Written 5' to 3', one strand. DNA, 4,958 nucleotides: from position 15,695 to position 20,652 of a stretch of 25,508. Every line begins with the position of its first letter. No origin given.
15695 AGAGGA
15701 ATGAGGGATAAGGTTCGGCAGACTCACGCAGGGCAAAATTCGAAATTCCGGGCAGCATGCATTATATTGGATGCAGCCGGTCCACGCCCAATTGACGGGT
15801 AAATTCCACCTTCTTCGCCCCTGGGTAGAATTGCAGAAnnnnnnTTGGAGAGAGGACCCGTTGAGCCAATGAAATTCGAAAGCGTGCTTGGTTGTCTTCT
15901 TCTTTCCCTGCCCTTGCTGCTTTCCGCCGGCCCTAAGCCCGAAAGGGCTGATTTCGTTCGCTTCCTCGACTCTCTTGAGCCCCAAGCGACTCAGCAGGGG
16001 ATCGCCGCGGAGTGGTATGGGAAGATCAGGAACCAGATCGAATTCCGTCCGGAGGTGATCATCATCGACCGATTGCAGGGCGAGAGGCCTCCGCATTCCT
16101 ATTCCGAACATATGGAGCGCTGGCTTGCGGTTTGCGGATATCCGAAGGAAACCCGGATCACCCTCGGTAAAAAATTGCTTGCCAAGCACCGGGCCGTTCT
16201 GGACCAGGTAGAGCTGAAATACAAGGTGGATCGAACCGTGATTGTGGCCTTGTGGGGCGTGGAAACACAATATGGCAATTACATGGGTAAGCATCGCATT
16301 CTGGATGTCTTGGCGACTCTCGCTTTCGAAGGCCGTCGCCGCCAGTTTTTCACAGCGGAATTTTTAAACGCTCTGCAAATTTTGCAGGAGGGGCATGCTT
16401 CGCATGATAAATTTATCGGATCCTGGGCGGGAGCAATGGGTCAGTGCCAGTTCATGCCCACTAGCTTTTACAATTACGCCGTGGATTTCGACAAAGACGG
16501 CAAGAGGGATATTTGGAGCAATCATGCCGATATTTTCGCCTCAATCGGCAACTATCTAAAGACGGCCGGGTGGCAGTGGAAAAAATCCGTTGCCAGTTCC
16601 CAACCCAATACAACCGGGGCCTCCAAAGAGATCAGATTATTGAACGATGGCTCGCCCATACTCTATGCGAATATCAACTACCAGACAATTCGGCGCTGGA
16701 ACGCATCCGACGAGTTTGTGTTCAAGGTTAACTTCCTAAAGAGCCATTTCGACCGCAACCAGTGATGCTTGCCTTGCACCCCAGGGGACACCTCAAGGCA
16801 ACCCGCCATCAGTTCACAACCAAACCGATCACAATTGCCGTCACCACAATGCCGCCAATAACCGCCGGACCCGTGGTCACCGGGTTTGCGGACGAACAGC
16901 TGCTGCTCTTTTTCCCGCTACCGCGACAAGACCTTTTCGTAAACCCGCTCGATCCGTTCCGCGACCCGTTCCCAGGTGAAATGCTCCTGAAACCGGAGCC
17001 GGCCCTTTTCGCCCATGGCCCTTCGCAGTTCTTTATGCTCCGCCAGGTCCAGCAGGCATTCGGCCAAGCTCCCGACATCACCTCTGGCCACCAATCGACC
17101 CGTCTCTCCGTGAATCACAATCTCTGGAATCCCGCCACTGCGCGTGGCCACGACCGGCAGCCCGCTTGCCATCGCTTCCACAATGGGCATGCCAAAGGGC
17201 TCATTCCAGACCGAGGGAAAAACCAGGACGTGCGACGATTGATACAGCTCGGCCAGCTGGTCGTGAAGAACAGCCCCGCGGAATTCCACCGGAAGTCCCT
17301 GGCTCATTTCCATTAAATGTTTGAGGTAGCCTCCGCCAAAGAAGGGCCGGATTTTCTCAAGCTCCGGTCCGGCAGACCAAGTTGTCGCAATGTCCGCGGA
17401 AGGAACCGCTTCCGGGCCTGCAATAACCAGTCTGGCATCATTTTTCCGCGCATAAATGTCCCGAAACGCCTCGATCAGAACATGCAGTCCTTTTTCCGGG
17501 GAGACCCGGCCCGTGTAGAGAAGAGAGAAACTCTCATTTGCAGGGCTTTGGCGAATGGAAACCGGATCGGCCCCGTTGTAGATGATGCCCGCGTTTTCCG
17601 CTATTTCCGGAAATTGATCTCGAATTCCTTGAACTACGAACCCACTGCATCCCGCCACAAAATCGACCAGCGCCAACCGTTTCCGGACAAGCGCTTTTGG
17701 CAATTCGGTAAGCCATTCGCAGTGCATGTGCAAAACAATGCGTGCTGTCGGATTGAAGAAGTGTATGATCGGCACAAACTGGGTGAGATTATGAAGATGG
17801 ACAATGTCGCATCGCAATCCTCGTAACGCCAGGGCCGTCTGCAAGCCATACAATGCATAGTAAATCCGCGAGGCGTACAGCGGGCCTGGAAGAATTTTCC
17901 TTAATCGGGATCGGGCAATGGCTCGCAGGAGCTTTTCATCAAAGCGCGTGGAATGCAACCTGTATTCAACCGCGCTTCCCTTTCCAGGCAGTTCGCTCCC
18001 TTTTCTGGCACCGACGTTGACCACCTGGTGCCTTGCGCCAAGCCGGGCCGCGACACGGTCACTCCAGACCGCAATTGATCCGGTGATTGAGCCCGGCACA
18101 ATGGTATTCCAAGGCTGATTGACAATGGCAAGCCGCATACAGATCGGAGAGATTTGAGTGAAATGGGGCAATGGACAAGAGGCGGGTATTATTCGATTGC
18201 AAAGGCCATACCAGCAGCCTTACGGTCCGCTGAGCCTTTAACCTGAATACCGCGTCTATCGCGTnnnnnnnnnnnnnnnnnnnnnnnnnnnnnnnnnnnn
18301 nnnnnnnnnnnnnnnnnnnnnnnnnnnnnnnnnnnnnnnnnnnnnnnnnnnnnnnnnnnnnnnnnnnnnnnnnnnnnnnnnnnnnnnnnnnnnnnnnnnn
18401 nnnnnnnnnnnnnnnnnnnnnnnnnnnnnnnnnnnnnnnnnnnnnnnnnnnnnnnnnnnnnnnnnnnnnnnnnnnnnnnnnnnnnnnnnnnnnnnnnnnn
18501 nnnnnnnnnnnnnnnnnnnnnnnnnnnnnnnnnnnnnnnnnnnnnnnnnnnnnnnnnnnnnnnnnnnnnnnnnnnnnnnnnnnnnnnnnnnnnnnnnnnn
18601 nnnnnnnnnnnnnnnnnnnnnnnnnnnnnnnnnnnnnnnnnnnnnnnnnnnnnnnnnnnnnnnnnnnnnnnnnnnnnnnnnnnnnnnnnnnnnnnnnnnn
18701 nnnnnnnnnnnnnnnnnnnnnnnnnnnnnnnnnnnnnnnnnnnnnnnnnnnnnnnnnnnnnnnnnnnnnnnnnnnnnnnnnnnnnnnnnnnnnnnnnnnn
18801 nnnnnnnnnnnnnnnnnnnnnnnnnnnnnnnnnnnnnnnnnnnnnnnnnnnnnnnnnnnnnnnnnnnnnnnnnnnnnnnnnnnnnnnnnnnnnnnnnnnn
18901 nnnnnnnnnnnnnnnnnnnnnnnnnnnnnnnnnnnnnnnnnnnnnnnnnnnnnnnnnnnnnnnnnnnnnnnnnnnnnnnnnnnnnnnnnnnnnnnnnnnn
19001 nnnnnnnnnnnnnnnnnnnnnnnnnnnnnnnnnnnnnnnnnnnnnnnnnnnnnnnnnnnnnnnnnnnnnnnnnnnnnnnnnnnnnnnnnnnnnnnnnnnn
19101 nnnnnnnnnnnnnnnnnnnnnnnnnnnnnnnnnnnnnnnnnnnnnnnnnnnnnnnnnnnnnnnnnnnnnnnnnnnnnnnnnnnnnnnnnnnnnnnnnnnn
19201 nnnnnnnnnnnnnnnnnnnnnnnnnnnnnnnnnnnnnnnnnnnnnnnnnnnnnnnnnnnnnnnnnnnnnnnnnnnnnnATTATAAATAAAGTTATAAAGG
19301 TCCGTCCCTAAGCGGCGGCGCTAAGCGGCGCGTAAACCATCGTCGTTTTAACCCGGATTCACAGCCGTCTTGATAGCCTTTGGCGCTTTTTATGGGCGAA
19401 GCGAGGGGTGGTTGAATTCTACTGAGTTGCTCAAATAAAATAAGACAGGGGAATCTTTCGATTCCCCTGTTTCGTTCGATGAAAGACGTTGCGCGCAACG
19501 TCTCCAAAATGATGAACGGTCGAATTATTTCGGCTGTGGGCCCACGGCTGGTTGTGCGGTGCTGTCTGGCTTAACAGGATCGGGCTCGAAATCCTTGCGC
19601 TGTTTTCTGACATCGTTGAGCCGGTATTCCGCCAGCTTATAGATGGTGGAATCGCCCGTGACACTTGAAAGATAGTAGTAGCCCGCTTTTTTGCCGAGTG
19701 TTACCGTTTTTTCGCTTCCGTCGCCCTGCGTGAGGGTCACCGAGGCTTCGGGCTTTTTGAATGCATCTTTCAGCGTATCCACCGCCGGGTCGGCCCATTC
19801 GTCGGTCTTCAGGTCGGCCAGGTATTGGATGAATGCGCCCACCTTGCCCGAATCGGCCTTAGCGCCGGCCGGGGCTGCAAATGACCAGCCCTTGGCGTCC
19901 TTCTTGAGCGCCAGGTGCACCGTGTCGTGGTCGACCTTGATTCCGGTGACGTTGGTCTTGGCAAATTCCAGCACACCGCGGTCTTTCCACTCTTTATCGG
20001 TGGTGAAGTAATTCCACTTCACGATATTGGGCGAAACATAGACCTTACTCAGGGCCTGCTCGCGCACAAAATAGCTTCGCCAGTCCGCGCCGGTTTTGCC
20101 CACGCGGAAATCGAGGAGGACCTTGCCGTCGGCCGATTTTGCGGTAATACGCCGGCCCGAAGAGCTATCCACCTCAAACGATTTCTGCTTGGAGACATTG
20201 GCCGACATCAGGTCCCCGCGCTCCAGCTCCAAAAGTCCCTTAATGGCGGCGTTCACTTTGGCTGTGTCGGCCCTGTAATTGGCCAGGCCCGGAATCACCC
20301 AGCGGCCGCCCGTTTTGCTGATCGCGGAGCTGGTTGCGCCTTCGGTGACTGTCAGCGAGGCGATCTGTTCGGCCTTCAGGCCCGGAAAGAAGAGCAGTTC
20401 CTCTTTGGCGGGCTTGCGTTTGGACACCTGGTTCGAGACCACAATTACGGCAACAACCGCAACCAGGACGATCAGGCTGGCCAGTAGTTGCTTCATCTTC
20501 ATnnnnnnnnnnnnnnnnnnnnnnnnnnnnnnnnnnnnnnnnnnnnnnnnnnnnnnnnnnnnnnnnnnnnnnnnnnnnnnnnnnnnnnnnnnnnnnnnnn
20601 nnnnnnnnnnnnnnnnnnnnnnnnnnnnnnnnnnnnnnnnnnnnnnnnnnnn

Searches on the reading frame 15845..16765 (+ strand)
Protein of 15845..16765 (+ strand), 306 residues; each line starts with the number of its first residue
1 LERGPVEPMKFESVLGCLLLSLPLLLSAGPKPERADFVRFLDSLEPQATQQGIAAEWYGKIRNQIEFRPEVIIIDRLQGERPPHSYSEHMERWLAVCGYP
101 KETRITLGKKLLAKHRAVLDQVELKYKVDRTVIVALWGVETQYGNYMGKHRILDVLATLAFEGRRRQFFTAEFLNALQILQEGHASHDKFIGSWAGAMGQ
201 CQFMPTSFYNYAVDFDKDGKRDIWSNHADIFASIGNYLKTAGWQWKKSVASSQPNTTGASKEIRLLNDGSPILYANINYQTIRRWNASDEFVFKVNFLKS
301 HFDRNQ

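Call 69: search_protein_families(library=pfam, proteins=[window:15845-16765:+], max_evalue=0.001)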
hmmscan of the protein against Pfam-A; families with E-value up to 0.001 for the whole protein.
window:15845-16765:+ (306 aa): 1 family
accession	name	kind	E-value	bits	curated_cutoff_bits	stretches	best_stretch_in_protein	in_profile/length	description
PF13406.11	SLT_2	-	1.7e-74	251.1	24.3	1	37-251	2-209/292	Transglycosylase SLT domain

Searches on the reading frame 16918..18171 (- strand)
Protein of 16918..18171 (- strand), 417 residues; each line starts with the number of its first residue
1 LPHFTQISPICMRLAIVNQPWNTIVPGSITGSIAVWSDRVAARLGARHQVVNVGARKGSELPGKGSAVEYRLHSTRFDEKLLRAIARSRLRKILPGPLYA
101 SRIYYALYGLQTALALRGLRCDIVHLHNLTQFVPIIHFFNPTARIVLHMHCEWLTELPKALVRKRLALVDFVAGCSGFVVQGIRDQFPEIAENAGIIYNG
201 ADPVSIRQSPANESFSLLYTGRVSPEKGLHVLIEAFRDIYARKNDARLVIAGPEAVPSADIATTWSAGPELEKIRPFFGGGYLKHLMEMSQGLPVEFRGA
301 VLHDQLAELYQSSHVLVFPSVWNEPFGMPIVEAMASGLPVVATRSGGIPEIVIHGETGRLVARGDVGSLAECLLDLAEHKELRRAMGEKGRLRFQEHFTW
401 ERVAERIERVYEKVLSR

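Call 69: search_protein_families(library=pfam, proteins=[window:16918-18171:-], max_evalue=0.001)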
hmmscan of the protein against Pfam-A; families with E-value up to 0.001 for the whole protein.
window:16918-18171:- (417 aa): 5 families
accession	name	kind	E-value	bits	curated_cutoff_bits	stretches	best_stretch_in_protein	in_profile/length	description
PF00534.26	Glycos_transf_1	-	3e-37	128.2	26.4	1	212-392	13-171/172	Glycosyl transferases group 1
PF13692.12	Glyco_trans_1_4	-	1.6e-33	116.4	27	1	216-378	3-141/142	Glycosyl transferases group 1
PF13524.12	Glyco_trans_1_2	-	3e-13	50.4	25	1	241-408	10-143/144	Glycosyl transferase-like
PF20706.3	GT4-conflict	-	4.1e-09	36.4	26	1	304-406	273-384/385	Family 4 Glycosyltransferase in conflict systems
PF13439.12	Glyco_transf_4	-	6.8e-08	33.2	28.5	1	75-203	27-168/170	Glycosyltransferase Family 4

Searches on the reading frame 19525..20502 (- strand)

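Call 69: search_protein_families(library=pfam, proteins=[window:19525-20502:-], max_evalue=0.001)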
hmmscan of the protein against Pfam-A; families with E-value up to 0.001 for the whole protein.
window:19525-20502:- (325 aa): 1 family
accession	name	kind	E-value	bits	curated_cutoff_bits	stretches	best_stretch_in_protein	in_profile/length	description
PF14238.11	DUF4340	-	2.6e-28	99.9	25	2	68-242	1-173/183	Domain of unknown function (DUF4340)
